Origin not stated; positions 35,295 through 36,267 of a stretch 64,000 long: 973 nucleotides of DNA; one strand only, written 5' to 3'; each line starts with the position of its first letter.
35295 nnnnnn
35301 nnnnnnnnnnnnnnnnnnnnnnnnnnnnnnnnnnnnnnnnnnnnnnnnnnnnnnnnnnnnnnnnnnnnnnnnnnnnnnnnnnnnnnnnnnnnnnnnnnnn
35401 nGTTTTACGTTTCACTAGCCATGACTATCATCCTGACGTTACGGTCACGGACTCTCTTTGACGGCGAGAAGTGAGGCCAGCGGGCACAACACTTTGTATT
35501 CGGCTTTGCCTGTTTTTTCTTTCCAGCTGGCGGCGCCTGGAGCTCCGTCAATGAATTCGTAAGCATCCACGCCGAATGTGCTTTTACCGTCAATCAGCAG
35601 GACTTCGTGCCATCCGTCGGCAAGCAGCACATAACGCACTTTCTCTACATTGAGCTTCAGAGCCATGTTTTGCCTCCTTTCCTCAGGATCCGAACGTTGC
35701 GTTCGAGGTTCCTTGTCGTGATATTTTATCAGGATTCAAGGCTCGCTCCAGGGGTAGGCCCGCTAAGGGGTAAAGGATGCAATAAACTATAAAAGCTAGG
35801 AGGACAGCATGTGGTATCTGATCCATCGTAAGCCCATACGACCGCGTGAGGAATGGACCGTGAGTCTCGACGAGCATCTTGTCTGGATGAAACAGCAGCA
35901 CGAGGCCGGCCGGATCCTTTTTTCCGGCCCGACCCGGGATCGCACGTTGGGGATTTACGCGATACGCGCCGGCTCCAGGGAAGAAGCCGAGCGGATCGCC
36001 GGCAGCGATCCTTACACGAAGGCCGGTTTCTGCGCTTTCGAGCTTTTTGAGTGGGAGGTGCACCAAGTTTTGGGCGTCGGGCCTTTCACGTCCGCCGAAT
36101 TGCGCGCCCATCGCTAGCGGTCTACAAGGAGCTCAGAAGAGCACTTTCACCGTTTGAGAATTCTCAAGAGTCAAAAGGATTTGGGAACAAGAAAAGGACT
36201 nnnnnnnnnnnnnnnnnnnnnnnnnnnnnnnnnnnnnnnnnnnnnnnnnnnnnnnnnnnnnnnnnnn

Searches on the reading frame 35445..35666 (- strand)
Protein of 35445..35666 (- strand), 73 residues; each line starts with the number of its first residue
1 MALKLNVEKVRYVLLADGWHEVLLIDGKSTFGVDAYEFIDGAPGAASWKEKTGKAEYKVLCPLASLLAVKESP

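Call 3: search_protein_families(library=pfam, proteins=[window:35445-35666:-], max_evalue=0.1)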
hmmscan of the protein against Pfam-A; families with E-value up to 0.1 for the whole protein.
window:35445-35666:- (73 aa): 0 families

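Call 4: search_protein_families(library=ncbifam, proteins=[window:35445-35666:-], max_evalue=0.1)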
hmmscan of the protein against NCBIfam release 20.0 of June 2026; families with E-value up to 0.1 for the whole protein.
window:35445-35666:- (73 aa): 0 families

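Call 30: search_protein_representatives(protein=window:35445-35666:-)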
Query: 73 residues. Proteins with E-value up to 0.001 (for the whole library): 97; up to 1e-10: 3; up to 1e-30: 0. The best 97 are listed.
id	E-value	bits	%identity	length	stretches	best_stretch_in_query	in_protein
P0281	3.4e-29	116.0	78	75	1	1-72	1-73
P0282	5.5e-16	74.1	68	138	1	1-71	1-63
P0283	3.2e-11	59.1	46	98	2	1-45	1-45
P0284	1.1e-10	57.3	50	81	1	1-70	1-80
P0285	3.2e-10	55.9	45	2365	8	31-59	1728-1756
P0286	1.1e-09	54.2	55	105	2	7-42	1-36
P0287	1.6e-09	53.7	46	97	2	1-41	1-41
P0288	1.8e-09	53.5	68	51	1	13-52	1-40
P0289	4.0e-09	52.4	49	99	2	1-41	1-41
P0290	5.5e-09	52.0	44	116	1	2-73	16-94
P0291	1.2e-08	50.9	49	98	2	1-48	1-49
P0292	1.3e-08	50.8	54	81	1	1-70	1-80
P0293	2.2e-08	50.0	44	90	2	1-42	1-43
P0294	2.8e-08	49.7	48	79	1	1-71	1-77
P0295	4.7e-08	49.0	39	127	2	1-48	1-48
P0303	8.6e-07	45.0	-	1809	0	-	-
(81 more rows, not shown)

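Call 33: search_protein_families(library=pfam, alignment_id=A3, max_evalue=0.1)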
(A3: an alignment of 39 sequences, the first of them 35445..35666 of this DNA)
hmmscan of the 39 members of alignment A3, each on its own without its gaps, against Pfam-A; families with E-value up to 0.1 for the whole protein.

A. member 1, window:35445-35666:- (73 aa): 0 families

B. families by the number of members that match (of 39 scanned): 2 families
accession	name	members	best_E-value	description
PF11170.13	DUF2957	1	0.025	Protein of unknown function (DUF2957)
PF11634.13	IPI_T4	1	0.028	Nuclease inhibitor from bacteriophage T4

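Call 34: search_protein_families(library=phrogs, proteins=[window:35445-35666:-], max_evalue=0.01)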
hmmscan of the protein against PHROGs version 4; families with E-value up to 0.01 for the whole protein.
window:35445-35666:- (73 aa): 0 families

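Call 35: search_protein_families(library=padloc, proteins=[window:35445-35666:-], max_evalue=0.01)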
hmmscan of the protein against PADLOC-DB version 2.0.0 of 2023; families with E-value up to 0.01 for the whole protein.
window:35445-35666:- (73 aa): 0 families

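Call 46: find_encoding_contigs(protein=P0284, flank=4000, max_places=4)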
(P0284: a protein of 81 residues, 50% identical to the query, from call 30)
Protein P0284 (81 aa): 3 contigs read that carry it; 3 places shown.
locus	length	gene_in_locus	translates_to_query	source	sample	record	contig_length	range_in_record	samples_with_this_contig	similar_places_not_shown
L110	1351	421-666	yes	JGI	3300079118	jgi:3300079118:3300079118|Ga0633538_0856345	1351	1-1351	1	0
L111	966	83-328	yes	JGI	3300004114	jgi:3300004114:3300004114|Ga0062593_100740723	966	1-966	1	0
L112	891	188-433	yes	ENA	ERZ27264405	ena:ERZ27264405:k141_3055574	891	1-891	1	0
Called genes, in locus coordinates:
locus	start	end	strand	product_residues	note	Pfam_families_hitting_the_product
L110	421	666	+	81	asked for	-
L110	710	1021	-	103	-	-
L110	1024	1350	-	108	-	?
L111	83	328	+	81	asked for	-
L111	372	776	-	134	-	-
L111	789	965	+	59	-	?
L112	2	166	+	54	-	?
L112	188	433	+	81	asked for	-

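Call 48: predict_structure(alignment_id=A3)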
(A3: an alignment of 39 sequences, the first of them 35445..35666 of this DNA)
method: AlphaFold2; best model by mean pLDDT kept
length: 73 residues; sequences in the alignment: 39
mean_pLDDT: 87.2   pTM: 0.73
mean pLDDT of the five models: 87.2, 86.6, 86.3, 85.8, 85.3
residues with pLDDT >= 90: 53; 70-90: 8; 50-70: 9; < 50: 3
segments of 3 or more residues with pLDDT < 50: none
pLDDT, mean of each block of 10 residues (from residue 1): 80 97 95 66 83 95 93 90
secondary structure, 60 per line:
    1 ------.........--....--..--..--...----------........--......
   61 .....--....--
elements in order: E10-15 E18-21 E32-34 E45-52 E55-62 E68-71

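Call 56: find_encoding_contigs(protein=P0281, flank=5000, max_places=4)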
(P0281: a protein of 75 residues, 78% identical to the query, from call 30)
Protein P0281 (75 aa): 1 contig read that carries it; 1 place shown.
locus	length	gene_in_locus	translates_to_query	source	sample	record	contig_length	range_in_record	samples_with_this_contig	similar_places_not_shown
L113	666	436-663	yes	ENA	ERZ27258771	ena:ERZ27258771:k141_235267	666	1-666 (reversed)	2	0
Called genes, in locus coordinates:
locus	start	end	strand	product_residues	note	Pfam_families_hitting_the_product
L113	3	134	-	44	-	?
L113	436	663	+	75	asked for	-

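Call 69: search_protein_families(library=pfam, proteins=[P0285, P0303, P0282, P0290], max_evalue=0.001)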
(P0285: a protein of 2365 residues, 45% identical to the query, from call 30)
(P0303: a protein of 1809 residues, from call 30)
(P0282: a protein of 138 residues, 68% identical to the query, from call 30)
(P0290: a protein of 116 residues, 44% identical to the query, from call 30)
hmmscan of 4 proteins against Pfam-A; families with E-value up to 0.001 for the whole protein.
P0285 (2365 aa): 11 families
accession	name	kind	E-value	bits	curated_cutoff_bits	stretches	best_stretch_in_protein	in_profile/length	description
PF11924.14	IAT_beta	-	7.4e-60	203.3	22.3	1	176-413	45-279/279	Inverse autotransporter, beta-domain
PF02369.22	Big_1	-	1.3e-47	160.3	34.9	6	2023-2089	9-74/93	Bacterial Ig-like domain (group 1)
PF09134.16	Invasin_D3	-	3.1e-42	143.5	33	1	2023-2088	11-75/98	Invasin, domain 3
PF00630.25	Filamin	-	2.2e-13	51.3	26.9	0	1911-1991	17-87/93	Filamin/ABP280 repeat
PF24801.1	FNIII-A_GpJ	-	1.7e-09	38.3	27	0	1083-1132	13-62/126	Tip attachment protein J,FNIII-A domain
PF17789.7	MG4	-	2e-08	34.8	24.7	0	1600-1678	15-85/95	Macroglobulin domain MG4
PF16606.10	zf-C2H2_assoc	-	1e-06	29.3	26.1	0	1632-1652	31-51/81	Unstructured conserved, between two C2H2-type zinc-fingers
PF16583.11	ZirS_C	-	2.3e-06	27.7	26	0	1455-1561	23-130/145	Zinc-regulated secreted antivirulence protein C-terminal domain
PF08451.16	A_deaminase_N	-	0.00016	22.4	21.3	0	1005-1034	31-60/95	Adenosine/AMP deaminase N-terminal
PF00963.24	Cohesin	-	0.00035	21.2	24.1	0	954-1024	3-81/139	Cohesin domain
PF16892.10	CHS5_N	-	0.00098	19.4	39.8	0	940-961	2-23/48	Chitin biosynthesis protein CHS5 N-terminus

P0303 (1809 aa): 4 families
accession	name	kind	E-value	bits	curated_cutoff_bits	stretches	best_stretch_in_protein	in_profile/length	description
PF20579.4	LapA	-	1.4e-291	943.3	27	18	170-270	1-99/99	LapA domain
PF20944.2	StcE_b-sandwich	-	1.2e-16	61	27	0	85-113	34-62/75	Metalloprotease StcE, beta-sandwich domain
PF22159.1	PSMA-like_N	-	9.9e-11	41.8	26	0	89-170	160-236/329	Maltose-forming alpha-amylase-like, N-terminal domain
PF22671.1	Gp18_domIII_N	-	0.0002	22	27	0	84-106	2-24/58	Tail sheath protein Gp18 domain III N-terminal region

P0282 (138 aa): 0 families

P0290 (116 aa): 0 families

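Call 71: search_solved_structures(query=A3, max_evalue=10)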
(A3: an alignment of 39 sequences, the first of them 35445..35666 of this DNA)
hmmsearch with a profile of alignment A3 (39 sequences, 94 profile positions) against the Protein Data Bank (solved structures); distinct sequences matched with E-value up to 10: 2.
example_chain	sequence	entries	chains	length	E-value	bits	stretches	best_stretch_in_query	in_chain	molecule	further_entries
4e4y_A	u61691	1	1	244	0.23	15.1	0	9-43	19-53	Short chain dehydrogenase family protein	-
3cnh_A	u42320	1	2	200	1.7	12.4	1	10-44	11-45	Hydrolase family protein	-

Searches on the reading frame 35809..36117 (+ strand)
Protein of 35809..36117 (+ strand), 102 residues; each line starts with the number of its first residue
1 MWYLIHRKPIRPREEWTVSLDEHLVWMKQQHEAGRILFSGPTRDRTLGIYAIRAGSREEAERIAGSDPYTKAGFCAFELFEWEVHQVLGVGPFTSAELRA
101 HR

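Call 3: search_protein_families(library=pfam, proteins=[window:35809-36117:+], max_evalue=0.1)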
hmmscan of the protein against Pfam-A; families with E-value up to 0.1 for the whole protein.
window:35809-36117:+ (102 aa): 1 family
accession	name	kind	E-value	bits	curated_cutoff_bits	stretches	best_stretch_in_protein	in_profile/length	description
PF03795.20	YCII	-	6.9e-12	46.1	24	1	1-82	1-94/95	YCII-related domain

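Call 4: search_protein_families(library=ncbifam, proteins=[window:35809-36117:+], max_evalue=0.1)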
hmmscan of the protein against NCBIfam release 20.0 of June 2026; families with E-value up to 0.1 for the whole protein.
window:35809-36117:+ (102 aa): 6 families
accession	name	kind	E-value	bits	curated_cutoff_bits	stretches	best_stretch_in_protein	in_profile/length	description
NF009508.0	PRK12866.1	equivalog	0.00021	21.4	108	1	21-83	22-86/97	YciI-like protein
NF009502.0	PRK12863.1-1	equivalog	0.0008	19.7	137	1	22-75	23-78/96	YciI-like protein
NF009503.0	PRK12863.1-3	equivalog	0.0012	19.1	145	1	41-83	45-88/98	YciI-like protein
NF008473.0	PRK11370.1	equivalog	0.0021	18.3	111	0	1-73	1-84/99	YciI family protein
NF009507.0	PRK12865.1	equivalog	0.0032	17.7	149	1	22-75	23-80/97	YciI-like protein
NF009506.0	PRK12864.1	equivalog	0.0039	17.7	106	1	21-82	23-85/89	YciI-like protein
